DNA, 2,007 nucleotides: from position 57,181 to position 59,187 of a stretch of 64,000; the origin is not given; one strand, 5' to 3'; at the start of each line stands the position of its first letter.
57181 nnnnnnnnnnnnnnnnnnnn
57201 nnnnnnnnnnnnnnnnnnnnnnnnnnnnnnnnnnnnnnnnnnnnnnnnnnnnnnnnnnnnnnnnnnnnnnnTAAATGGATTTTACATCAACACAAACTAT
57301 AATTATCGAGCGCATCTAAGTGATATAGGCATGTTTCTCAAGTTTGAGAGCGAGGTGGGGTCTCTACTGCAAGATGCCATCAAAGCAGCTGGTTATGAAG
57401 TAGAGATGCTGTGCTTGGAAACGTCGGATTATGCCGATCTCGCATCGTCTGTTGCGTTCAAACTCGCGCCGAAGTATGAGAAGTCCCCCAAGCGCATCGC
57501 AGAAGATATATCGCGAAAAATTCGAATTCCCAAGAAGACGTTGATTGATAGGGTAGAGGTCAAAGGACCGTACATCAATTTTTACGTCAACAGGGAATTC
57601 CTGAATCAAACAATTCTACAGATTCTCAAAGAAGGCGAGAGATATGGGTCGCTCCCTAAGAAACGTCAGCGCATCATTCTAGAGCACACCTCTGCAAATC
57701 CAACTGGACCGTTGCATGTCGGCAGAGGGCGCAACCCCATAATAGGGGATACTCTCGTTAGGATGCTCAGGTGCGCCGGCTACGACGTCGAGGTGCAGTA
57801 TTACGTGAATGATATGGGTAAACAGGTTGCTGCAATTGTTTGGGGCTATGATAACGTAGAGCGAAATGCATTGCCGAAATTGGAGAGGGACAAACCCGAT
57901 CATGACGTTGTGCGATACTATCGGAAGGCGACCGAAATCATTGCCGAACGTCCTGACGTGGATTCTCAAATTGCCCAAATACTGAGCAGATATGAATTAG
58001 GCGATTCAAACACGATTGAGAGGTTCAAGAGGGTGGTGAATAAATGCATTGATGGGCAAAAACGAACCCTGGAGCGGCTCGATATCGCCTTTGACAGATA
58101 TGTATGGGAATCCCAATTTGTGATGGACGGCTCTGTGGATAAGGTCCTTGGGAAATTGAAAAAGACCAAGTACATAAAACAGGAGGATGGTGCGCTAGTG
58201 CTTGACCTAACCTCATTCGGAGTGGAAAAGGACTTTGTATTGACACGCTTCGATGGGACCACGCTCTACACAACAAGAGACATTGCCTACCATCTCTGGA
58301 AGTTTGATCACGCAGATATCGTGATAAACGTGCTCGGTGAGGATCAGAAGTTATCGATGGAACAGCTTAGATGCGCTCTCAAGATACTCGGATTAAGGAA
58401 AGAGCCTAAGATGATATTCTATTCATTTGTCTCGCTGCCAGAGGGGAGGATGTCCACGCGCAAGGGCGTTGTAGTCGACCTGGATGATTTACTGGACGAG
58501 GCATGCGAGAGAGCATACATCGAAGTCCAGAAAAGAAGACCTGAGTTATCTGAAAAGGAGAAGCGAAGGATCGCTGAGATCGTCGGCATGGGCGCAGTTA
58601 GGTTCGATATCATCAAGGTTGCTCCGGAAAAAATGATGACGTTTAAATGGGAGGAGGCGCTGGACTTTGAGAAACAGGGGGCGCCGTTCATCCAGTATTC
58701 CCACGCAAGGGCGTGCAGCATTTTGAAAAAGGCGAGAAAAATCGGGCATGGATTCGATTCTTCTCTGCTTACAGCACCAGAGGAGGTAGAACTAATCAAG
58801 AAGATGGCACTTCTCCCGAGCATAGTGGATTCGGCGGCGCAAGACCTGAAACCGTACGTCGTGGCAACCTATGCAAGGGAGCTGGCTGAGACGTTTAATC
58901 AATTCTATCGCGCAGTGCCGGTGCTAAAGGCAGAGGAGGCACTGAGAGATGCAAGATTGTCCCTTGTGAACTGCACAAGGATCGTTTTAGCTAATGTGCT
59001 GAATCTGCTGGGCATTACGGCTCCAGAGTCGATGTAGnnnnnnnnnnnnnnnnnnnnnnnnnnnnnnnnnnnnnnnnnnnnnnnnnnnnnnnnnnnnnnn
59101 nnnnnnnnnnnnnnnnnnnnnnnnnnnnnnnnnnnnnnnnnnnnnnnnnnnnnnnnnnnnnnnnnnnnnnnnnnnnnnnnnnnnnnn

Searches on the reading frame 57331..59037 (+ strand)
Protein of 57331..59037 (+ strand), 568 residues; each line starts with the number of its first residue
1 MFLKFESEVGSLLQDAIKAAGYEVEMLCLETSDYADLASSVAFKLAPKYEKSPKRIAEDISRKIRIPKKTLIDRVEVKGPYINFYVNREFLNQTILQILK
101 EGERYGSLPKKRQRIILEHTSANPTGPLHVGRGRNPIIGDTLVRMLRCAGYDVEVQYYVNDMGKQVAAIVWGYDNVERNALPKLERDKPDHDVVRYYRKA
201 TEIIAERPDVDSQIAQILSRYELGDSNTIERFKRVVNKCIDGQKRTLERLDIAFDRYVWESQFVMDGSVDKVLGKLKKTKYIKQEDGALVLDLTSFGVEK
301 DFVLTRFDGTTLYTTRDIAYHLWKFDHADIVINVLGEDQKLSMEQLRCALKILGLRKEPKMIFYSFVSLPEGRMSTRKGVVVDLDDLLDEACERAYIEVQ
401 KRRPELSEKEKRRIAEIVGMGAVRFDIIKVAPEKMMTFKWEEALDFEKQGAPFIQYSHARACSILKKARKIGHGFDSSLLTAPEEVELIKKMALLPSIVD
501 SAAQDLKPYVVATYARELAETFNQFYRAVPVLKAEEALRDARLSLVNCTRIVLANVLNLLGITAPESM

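Call 44: search_protein_families(library=ncbifam, proteins=[window:57331-59037:+], max_evalue=1e-10)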
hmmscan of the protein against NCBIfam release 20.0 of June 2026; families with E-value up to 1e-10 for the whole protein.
window:57331-59037:+ (568 aa): 4 families
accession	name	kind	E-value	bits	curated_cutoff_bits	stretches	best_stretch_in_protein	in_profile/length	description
TIGR00456.1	argS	equivalog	3.1e-171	570.6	261.65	1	29-568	29-569/569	arginine--tRNA ligase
NF002447.0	PRK01611.3-4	equivalog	1.8e-140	469.3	460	2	324-568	355-613/613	arginine--tRNA ligase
NF002446.0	PRK01611.3-3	equivalog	6.3e-139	464.1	399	2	198-568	248-636/636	arginine--tRNA ligase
NF045898.1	ArgS_rel_codon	equivalog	2.1e-30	106.3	340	1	378-567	136-326/327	ArgS-related anticodon-binding protein NrtL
